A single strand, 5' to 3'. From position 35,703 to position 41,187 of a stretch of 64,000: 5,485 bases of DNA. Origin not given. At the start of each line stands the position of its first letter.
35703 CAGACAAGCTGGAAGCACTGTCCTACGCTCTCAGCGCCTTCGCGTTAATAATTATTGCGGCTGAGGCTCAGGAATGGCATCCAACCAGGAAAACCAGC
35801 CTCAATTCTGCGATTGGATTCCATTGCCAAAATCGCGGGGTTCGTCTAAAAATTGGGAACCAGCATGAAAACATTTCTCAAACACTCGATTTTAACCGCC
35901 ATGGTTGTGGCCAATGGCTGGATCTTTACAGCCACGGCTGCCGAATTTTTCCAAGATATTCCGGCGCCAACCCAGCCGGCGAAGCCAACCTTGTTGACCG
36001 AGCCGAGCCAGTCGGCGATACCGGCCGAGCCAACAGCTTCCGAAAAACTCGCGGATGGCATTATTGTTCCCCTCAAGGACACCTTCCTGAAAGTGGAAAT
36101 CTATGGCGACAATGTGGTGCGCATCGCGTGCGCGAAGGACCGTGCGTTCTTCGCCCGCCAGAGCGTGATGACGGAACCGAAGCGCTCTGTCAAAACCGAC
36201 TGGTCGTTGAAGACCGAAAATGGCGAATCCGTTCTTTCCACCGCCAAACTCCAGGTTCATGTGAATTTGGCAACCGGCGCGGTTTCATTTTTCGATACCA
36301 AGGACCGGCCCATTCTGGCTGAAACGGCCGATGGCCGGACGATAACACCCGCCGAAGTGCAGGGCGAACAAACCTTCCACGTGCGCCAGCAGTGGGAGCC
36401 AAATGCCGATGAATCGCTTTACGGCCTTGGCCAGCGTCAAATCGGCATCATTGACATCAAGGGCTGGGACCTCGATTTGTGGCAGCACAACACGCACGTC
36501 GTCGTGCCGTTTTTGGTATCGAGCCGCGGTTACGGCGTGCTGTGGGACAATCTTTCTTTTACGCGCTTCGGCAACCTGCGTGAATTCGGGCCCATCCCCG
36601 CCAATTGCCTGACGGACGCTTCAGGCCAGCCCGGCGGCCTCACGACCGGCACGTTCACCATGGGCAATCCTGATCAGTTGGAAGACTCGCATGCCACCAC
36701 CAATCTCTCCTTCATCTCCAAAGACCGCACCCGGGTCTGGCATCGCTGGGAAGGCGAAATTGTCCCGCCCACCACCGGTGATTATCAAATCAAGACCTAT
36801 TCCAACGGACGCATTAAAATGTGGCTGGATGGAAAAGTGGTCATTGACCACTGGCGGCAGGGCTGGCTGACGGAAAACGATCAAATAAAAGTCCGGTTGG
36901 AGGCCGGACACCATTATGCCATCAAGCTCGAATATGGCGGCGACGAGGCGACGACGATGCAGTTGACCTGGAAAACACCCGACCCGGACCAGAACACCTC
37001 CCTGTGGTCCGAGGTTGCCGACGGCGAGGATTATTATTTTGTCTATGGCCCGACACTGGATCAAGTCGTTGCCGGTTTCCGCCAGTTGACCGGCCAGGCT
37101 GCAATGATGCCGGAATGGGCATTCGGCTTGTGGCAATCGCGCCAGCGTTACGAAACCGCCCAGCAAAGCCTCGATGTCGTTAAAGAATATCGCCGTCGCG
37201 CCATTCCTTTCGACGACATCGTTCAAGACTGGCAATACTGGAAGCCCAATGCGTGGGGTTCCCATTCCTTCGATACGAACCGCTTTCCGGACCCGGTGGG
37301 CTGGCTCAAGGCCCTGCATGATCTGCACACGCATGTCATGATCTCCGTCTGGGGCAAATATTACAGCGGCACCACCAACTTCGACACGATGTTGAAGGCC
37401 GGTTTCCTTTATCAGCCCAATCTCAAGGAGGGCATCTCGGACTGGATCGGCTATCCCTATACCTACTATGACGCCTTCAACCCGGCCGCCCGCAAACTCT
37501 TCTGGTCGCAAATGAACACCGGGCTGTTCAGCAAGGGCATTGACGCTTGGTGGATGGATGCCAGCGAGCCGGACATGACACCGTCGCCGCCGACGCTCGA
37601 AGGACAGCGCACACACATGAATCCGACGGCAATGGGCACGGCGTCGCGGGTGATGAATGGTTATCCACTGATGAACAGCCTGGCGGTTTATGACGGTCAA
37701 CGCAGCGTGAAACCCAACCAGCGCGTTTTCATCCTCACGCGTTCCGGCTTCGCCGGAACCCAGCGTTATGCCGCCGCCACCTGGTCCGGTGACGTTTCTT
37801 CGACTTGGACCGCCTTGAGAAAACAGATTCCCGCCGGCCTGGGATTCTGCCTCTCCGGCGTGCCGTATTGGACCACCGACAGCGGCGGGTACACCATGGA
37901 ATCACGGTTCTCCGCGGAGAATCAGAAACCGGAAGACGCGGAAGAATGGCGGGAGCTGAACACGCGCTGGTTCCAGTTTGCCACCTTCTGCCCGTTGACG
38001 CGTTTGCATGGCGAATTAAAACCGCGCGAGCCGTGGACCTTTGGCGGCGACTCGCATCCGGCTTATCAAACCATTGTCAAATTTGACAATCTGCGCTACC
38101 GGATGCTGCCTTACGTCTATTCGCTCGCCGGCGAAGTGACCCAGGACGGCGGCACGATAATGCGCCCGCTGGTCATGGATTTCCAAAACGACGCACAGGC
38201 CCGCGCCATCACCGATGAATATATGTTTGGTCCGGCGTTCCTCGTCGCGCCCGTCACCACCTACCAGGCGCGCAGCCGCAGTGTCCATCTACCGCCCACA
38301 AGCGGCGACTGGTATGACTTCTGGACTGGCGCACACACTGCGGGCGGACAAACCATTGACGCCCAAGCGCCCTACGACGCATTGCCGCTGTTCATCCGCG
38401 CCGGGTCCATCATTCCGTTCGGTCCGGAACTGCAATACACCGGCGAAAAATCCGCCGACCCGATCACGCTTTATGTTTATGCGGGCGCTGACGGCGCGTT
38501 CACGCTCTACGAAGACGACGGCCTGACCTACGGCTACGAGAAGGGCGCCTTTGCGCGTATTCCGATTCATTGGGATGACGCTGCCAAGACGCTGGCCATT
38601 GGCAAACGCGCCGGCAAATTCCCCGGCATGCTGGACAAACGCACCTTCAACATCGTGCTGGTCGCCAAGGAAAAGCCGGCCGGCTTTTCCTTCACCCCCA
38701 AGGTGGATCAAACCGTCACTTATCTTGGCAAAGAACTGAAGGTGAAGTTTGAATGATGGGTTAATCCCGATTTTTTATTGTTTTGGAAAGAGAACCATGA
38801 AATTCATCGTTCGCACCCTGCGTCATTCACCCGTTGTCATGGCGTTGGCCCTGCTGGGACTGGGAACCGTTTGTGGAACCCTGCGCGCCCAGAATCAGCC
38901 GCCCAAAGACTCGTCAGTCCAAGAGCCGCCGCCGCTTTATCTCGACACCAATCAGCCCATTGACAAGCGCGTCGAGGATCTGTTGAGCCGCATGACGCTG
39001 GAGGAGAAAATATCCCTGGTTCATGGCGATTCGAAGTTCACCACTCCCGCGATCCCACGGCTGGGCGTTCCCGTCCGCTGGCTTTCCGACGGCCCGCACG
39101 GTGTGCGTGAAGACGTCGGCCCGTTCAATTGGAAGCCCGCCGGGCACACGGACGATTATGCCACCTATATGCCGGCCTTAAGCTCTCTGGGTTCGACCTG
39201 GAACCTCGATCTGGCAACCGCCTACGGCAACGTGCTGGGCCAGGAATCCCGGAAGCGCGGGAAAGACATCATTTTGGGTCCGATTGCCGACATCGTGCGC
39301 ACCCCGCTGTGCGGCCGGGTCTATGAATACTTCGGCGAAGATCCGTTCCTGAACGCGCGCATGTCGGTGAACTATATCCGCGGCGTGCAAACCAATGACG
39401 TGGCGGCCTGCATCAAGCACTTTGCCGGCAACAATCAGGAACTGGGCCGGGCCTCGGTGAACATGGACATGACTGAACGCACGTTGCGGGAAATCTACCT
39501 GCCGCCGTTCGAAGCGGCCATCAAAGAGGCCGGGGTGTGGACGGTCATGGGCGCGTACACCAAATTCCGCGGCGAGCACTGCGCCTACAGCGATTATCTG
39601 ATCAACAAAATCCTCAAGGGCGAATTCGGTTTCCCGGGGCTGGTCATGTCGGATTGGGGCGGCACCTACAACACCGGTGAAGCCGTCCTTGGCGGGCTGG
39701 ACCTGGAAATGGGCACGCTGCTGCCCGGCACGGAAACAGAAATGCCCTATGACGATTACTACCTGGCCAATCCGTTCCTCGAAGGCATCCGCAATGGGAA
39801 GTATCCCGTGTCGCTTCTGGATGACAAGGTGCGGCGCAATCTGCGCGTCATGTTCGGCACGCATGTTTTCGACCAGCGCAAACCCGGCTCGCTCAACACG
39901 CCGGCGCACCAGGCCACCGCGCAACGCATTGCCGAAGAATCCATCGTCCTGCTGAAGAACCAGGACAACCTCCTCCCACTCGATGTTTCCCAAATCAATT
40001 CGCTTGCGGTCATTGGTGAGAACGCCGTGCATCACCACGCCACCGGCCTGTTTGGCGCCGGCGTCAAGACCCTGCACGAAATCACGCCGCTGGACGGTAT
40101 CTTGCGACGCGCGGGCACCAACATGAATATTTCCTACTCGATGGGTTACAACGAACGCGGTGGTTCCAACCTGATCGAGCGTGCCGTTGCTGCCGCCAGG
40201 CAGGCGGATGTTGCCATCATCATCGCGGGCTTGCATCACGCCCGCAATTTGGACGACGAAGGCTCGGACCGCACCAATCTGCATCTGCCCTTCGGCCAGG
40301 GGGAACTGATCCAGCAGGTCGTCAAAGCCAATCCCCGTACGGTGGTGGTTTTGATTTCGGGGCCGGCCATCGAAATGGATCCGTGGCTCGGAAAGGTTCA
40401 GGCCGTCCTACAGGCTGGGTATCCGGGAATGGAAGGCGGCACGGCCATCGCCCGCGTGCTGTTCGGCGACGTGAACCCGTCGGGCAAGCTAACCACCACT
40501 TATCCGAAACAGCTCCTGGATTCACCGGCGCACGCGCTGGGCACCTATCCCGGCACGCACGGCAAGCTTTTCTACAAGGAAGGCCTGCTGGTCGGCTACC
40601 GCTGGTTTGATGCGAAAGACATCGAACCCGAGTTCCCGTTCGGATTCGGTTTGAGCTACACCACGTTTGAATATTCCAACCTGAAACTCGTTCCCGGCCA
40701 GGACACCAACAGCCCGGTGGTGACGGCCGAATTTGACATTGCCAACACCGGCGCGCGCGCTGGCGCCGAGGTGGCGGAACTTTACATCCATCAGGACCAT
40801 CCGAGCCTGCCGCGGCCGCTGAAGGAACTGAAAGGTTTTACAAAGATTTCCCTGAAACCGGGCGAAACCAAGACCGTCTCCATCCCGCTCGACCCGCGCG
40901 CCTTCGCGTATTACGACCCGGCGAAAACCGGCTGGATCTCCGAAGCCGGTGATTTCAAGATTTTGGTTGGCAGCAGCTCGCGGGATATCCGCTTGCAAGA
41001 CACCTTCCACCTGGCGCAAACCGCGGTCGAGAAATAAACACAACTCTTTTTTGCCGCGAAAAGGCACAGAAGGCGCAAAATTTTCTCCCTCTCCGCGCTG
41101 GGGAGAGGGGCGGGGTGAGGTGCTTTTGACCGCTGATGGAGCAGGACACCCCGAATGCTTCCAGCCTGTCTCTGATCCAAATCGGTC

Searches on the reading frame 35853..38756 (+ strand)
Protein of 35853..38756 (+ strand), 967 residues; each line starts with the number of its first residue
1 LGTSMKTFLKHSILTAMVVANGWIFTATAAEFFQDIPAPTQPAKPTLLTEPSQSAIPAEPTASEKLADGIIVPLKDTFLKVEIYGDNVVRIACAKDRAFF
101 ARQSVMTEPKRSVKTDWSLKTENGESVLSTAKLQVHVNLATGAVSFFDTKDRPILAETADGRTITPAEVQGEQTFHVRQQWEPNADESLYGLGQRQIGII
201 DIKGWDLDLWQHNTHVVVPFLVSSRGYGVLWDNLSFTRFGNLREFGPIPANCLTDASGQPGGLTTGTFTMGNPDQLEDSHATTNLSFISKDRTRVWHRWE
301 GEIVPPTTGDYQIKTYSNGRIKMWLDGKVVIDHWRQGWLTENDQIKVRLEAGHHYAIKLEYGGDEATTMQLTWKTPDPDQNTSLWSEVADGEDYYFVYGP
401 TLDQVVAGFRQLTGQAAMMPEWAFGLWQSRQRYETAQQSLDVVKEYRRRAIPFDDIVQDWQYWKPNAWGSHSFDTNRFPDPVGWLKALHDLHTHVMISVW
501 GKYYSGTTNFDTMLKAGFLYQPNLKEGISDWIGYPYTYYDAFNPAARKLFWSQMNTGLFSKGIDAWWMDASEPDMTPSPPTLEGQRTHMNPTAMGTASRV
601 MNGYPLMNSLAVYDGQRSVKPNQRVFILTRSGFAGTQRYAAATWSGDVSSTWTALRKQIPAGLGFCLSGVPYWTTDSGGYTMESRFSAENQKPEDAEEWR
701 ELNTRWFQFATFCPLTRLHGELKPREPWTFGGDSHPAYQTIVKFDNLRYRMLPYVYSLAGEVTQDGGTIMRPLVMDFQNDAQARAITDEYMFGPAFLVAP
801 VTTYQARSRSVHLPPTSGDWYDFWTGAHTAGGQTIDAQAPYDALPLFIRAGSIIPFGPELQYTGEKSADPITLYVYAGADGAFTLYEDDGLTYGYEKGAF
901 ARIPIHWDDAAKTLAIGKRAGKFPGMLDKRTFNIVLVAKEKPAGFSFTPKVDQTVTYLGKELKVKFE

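Call 49: search_protein_families(library=pfam, proteins=[window:35853-38756:+], max_evalue=0.00001)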
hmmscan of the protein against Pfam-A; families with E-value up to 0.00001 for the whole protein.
window:35853-38756:+ (967 aa): 5 families
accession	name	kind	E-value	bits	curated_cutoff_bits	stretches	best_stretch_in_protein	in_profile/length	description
PF01055.32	Glyco_hydro_31_2nd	-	7.1e-93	312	23.5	1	417-758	2-328/328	Glycosyl hydrolases family 31 TIM-barrel domain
PF21365.3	Glyco_hydro_31_3rd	-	4.9e-29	101.1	24.4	1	766-854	1-87/87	Glycosyl hydrolase family 31 C-terminal domain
PF17137.9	DUF5110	-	7.6e-25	87.2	27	1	870-938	1-70/71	Domain of unknown function (DUF5110)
PF07691.17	PA14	-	2.3e-16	60.3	24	1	294-381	45-141/147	PA14 domain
PF13802.12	Gal_mutarotas_2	-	3.8e-14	53.8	27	1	79-239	2-183/184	Glycosyl hydrolase 31 N-terminal galactose mutarotase-like domain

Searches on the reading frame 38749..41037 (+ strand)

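Call 49: search_protein_families(library=pfam, proteins=[window:38749-41037:+], max_evalue=0.00001)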
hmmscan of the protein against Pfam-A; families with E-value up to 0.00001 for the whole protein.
window:38749-41037:+ (762 aa): 3 families
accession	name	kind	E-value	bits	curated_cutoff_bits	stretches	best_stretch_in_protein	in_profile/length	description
PF01915.27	Glyco_hydro_3_C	-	6.7e-55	186.6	31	1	399-617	1-200/200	Glycosyl hydrolase family 3 C-terminal domain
PF00933.27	Glyco_hydro_3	-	4.5e-39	135.2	27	1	138-366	82-315/316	Glycosyl hydrolase family 3 N terminal domain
PF14310.12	Fn3-like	-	3.6e-26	91.5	25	1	674-744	1-71/71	Fibronectin type III-like domain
